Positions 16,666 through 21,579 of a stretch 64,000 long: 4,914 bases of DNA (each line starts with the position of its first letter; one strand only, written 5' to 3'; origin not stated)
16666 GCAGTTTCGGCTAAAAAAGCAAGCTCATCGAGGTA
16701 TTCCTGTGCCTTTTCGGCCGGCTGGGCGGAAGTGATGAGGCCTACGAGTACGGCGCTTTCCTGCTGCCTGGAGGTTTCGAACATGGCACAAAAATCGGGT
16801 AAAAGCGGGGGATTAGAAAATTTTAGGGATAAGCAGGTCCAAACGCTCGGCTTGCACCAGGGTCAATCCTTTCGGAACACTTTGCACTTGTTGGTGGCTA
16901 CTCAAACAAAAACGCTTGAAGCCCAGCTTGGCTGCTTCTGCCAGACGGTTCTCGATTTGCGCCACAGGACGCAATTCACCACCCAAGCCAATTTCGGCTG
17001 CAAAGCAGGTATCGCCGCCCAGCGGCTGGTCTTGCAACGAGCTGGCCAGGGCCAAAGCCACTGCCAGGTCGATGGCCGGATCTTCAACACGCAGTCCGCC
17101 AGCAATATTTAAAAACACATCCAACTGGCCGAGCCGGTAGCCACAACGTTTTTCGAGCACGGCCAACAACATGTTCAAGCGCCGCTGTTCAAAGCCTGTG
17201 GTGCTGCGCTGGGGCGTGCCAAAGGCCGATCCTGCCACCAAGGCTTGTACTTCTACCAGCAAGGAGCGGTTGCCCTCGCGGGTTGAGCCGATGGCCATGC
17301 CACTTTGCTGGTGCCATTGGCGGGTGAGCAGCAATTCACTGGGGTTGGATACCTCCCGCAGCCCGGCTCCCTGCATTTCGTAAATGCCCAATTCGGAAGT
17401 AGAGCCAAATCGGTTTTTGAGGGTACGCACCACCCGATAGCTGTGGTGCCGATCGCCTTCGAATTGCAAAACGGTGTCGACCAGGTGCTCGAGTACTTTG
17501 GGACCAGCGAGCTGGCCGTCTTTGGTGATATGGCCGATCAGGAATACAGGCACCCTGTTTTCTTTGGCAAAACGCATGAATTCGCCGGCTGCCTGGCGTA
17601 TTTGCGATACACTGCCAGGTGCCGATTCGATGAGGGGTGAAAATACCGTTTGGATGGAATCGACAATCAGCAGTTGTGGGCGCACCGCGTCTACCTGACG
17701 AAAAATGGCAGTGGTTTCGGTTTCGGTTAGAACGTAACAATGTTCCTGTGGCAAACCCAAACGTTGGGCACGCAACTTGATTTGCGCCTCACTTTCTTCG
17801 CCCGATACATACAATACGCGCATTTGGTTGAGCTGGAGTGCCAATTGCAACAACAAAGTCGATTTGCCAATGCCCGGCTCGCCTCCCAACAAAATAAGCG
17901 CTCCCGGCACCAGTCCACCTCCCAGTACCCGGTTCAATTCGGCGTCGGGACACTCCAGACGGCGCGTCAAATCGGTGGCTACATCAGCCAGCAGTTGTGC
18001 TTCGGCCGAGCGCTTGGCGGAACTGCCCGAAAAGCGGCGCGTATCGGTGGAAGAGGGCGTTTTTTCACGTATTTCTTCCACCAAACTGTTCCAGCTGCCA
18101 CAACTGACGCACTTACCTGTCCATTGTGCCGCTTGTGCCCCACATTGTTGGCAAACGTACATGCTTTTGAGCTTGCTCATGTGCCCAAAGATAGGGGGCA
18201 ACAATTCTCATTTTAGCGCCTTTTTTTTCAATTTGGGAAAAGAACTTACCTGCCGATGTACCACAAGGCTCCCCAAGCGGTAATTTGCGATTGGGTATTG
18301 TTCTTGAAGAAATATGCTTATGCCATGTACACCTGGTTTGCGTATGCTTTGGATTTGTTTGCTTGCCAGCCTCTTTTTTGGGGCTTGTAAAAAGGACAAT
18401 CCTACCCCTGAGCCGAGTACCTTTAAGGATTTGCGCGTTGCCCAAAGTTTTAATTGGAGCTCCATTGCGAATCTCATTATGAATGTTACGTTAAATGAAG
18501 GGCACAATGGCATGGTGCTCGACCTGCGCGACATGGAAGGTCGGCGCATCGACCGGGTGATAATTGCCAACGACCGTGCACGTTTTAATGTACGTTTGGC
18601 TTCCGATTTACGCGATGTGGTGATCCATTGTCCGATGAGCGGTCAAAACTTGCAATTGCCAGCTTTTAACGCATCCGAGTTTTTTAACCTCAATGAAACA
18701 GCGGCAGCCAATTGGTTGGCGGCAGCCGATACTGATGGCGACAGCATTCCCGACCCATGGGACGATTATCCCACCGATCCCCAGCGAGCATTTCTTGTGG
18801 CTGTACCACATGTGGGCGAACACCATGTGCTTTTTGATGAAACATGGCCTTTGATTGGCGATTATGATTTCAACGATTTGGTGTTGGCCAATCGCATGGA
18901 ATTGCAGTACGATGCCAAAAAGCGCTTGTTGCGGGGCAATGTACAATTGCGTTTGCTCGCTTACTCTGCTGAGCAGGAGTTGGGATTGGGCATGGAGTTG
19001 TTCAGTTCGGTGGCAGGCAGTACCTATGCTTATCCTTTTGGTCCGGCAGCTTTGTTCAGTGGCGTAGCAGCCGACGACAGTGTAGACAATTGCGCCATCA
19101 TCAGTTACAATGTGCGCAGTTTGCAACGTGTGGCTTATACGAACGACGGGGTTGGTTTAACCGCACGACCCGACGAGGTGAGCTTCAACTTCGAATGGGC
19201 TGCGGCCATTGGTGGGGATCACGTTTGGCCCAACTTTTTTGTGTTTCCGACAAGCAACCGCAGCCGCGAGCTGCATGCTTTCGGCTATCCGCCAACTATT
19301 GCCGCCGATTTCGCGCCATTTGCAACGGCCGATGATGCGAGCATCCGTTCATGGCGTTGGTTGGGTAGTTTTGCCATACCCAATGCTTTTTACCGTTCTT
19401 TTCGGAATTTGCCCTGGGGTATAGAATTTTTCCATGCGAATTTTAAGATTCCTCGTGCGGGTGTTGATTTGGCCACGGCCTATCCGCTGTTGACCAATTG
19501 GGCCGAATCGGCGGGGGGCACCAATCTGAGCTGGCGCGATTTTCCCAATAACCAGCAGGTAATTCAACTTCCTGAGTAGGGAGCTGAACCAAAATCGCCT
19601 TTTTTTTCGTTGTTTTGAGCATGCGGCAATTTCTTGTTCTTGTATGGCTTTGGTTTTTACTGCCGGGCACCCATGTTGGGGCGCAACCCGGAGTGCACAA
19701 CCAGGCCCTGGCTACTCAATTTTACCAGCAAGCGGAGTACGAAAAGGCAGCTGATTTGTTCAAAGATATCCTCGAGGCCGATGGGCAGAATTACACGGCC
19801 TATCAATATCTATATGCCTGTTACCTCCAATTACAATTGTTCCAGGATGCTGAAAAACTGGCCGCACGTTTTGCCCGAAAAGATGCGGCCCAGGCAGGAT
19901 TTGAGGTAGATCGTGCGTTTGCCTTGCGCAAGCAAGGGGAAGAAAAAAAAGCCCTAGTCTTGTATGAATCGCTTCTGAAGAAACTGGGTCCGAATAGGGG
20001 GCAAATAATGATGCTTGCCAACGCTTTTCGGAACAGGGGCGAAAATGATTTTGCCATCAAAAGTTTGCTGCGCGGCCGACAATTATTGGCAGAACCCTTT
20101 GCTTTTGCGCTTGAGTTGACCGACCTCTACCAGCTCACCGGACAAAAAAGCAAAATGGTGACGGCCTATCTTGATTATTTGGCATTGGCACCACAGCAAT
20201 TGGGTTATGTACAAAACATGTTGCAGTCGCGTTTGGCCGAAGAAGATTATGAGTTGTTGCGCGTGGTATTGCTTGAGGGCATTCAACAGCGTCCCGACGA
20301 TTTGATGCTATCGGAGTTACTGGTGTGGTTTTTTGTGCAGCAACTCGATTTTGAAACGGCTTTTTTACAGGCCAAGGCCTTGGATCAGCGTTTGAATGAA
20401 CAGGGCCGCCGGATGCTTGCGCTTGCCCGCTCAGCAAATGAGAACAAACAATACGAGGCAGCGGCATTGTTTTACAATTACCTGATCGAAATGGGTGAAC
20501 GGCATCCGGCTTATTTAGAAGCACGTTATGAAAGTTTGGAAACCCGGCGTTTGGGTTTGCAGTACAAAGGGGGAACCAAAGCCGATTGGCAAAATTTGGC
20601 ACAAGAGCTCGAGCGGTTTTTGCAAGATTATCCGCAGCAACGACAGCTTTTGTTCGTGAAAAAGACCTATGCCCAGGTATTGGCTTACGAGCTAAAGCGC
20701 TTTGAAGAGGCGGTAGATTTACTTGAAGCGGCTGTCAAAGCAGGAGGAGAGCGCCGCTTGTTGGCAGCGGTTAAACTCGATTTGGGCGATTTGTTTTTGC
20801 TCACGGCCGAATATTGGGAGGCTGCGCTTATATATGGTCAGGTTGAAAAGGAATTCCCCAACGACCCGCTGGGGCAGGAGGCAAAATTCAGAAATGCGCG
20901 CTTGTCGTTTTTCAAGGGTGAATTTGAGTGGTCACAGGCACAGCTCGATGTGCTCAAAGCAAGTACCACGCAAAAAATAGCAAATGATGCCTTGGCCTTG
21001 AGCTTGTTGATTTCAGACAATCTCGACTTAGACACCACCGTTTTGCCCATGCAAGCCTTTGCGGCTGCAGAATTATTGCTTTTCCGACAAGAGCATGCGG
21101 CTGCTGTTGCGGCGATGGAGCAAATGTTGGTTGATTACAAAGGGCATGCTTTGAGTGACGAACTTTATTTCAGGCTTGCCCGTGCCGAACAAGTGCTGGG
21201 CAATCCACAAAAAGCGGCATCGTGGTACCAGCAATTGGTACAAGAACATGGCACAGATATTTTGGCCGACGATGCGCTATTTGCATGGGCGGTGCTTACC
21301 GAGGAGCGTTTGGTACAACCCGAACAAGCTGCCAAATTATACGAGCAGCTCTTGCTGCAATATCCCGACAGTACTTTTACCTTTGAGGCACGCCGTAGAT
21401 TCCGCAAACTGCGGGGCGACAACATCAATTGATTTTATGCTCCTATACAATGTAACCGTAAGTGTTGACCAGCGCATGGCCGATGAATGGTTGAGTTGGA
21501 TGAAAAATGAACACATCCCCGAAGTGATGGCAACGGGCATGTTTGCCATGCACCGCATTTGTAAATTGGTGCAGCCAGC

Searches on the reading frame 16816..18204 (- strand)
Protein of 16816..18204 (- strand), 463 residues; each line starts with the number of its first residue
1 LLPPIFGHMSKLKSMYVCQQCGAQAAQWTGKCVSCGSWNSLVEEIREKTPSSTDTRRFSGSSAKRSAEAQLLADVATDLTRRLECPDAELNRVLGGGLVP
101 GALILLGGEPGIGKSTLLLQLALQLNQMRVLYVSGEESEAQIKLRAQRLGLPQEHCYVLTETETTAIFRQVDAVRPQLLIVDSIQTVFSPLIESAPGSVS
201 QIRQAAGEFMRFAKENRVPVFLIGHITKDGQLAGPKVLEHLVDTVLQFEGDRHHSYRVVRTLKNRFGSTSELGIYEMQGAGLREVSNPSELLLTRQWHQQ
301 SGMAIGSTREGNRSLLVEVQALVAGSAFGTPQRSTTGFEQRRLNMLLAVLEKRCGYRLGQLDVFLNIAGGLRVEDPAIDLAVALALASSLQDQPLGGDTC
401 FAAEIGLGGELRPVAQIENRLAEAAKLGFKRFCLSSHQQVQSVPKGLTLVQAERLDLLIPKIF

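Call 15: search_protein_families(library=pfam, proteins=[window:16816-18204:-])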
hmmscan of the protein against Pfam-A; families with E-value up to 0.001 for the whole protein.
window:16816-18204:- (463 aa): 8 families
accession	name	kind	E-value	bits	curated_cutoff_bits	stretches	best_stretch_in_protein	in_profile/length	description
PF13481.12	AAA_25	-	3e-16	60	27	1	78-231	10-195/195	AAA domain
PF18073.7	Zn_ribbon_LapB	-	9.6e-12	44.8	25.7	1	16-43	1-28/28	Rubredoxin metal binding domain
PF06745.19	ATPase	-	1.7e-10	41.1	26.6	1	89-151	7-72/231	KaiC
PF13541.12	ChlI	-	7.1e-09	36.1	27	1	352-435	35-118/121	Subunit ChlI of Mg-chelatase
PF03796.21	DnaB_C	-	1.8e-06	28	27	1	90-145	9-66/255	DnaB-like helicase C terminal domain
PF13401.12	AAA_22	-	2.3e-06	28.4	27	1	103-225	7-123/130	AAA domain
PF13191.12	AAA_16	-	7.2e-06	27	32.6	1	98-223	24-138/167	AAA ATPase domain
PF00004.35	AAA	-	0.00028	21.8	21.2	1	104-224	1-106/131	ATPase family associated with various cellular activities (AAA)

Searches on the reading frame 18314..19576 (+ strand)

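Call 15: search_protein_families(library=pfam, proteins=[window:18314-19576:+])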
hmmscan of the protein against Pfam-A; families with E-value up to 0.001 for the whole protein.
window:18314-19576:+ (421 aa): 1 family
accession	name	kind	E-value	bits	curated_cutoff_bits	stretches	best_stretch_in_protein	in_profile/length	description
PF16130.10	DUF4842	-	2.4e-16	61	22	1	288-407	95-207/208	Domain of unknown function (DUF4842)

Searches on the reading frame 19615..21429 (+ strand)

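Call 15: search_protein_families(library=pfam, proteins=[window:19615-21429:+])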
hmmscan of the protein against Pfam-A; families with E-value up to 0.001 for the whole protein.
window:19615-21429:+ (605 aa): 4 families
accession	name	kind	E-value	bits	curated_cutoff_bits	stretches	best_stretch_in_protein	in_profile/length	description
PF13428.12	TPR_14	-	1.7e-10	40.9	23.5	0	516-551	2-37/44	Tetratricopeptide repeat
PF14559.12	TPR_19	-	2.7e-07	31.2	25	0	38-91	3-56/68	Tetratricopeptide repeat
PF13432.12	TPR_16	-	1e-05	26.3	32.7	0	483-546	2-62/65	Tetratricopeptide repeat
PF07719.23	TPR_2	-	0.00068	20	27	0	516-543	2-29/34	Tetratricopeptide repeat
